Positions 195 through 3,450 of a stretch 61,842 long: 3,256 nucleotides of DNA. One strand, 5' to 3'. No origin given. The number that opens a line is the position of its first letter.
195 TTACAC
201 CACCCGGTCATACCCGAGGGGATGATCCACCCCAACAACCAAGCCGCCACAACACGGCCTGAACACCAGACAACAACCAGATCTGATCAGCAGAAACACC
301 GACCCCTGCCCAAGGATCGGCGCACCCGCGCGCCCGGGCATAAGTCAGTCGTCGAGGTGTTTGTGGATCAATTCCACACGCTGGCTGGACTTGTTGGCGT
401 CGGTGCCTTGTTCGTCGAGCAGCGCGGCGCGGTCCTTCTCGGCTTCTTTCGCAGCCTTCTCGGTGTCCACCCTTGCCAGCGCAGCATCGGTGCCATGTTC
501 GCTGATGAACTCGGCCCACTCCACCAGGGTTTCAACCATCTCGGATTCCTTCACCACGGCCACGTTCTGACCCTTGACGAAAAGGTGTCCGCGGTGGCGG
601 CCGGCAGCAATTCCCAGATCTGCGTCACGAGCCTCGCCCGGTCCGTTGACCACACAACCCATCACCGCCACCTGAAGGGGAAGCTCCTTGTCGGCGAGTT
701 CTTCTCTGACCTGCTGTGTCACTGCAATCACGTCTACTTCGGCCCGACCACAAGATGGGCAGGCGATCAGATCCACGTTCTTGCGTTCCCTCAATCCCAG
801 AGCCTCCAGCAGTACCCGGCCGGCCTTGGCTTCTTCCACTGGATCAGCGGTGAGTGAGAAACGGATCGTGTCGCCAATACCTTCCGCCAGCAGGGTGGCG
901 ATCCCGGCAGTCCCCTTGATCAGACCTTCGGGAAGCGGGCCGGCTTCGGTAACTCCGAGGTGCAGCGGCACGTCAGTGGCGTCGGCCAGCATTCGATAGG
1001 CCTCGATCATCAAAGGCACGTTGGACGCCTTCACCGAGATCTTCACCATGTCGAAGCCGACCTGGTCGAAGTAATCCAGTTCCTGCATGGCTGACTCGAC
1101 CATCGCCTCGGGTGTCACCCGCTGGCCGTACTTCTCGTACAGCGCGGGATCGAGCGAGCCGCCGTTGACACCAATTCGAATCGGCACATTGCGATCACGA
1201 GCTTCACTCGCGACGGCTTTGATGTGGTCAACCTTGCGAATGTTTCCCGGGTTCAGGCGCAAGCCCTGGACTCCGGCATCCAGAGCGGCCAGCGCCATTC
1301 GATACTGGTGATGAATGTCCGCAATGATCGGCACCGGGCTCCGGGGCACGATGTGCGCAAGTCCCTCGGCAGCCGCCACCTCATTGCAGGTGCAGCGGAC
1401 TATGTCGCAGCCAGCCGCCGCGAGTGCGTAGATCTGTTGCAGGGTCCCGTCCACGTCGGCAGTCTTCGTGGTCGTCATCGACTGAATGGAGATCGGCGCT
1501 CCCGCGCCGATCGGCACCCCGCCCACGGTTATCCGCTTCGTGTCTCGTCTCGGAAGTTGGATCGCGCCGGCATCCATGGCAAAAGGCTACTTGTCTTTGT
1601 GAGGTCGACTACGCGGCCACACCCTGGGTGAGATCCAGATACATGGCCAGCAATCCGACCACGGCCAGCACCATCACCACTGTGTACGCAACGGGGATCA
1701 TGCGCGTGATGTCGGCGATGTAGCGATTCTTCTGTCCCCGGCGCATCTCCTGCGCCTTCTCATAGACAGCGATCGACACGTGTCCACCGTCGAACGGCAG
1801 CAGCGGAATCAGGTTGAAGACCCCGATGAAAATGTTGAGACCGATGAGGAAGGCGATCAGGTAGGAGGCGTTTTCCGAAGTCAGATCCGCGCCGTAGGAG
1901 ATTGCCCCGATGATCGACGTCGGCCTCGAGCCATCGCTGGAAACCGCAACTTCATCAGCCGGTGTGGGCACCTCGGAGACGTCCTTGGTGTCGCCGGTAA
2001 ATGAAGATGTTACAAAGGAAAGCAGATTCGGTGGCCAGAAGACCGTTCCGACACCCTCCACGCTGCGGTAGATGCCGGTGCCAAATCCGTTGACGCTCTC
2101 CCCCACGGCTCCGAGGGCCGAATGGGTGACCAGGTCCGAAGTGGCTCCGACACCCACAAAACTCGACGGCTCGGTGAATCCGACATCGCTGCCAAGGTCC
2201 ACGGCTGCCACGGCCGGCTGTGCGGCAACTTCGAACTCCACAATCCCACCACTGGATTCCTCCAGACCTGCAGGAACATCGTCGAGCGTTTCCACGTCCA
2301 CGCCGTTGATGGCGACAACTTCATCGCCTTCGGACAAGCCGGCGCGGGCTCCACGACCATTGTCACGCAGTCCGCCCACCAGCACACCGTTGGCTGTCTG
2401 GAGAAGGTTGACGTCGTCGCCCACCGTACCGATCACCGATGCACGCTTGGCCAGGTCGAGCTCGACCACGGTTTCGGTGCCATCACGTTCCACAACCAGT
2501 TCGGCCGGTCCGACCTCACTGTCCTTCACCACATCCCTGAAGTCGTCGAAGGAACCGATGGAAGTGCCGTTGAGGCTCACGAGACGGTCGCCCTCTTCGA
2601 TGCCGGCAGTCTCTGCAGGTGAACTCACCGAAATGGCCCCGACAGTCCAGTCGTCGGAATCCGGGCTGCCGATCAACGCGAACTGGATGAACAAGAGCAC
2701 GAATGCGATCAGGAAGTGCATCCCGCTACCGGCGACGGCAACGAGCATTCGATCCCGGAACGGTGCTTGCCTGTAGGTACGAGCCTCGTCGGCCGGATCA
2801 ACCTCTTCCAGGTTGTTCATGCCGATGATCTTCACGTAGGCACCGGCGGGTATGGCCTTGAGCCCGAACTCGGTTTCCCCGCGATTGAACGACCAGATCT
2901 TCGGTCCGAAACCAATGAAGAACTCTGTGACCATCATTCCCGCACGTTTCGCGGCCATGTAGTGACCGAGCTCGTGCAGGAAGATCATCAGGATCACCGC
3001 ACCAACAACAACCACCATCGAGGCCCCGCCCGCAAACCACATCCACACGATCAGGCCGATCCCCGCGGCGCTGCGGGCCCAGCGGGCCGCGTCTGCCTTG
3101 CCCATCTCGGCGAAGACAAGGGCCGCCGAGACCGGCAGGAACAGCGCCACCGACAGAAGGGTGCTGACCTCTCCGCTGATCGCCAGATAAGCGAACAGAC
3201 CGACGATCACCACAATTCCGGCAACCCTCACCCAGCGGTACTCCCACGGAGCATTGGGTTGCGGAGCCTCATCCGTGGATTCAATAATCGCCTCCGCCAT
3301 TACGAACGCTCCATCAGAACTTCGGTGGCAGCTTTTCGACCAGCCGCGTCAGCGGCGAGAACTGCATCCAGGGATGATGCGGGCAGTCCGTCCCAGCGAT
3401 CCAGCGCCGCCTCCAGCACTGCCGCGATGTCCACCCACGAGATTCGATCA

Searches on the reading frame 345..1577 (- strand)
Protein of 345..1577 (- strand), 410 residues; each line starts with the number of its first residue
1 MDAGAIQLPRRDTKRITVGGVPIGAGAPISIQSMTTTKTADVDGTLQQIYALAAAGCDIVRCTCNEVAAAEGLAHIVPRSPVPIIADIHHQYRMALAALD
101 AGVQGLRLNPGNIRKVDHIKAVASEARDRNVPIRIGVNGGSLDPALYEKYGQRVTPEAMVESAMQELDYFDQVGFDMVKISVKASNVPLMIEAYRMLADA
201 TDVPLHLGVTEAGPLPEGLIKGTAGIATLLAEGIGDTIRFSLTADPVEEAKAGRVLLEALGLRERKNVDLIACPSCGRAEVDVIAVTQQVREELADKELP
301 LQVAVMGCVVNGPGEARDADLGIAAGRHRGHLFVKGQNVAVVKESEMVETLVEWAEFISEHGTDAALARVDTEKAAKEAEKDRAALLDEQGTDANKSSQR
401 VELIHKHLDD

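Call 68: search_protein_families(library=ncbifam, proteins=[window:345-1577:-], max_evalue=1e-10)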
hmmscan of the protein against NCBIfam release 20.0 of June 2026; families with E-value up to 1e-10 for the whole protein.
window:345-1577:- (410 aa): 4 families
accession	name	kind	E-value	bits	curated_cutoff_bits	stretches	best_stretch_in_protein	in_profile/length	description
NF001540.0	PRK00366.1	equivalog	8.4e-140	465.7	345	1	7-355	10-357/364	flavodoxin-dependent (E)-4-hydroxy-3-methylbut-2-enyl-diphosphate synthase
TIGR00612.1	ispG_gcpE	equivalog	5.3e-120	400.8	280.25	1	10-353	1-354/357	(E)-4-hydroxy-3-methylbut-2-enyl-diphosphate synthase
NF001912.0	PRK00694.1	equivalog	1.3e-67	228.8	1045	3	133-257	161-288/606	4-hydroxy-3-methylbut-2-en-1-yl diphosphate synthase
NF002534.0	PRK02048.1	equivalog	1.3e-64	219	886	3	124-264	148-291/613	4-hydroxy-3-methylbut-2-en-1-yl diphosphate synthase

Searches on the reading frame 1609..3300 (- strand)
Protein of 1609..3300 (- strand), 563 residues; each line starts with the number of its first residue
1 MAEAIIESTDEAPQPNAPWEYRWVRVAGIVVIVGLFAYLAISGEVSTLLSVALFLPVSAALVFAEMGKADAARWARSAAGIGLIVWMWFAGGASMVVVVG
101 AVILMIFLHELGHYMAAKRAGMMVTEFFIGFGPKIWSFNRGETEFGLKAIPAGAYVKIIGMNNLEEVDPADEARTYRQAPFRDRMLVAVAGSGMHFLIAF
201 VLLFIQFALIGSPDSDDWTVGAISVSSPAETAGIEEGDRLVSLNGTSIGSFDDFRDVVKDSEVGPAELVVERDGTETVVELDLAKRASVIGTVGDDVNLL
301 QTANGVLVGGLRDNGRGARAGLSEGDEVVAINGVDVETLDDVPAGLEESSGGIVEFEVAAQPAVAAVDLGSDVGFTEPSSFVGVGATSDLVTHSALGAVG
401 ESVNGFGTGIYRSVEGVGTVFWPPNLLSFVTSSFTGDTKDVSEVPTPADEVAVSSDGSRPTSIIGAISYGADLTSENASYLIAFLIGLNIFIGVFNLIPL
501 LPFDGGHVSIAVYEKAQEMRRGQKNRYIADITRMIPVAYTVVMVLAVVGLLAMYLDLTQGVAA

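Call 68: search_protein_families(library=ncbifam, proteins=[window:1609-3300:-], max_evalue=1e-10)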
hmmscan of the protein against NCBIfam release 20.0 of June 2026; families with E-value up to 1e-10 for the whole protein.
window:1609-3300:- (563 aa): 4 families
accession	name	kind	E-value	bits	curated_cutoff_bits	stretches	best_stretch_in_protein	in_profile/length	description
TIGR00054.1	TIGR00054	equivalog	6.4e-47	160.3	147.55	1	97-361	8-259/421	RIP metalloprotease RseP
NF008046.0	PRK10779.1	equivalog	4.2e-26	92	477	1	93-373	9-291/450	sigma E protease regulator RseP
TIGR02037.1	degP_htrA_DO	subfamily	1e-13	51.1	416.2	0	220-285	263-329/434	Do family serine endopeptidase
NF041199.1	trx7_PDZ_seleno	equivalog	4.9e-13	48.7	300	0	219-285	206-274/390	Trx7/PDZ domain-containing (seleno)protein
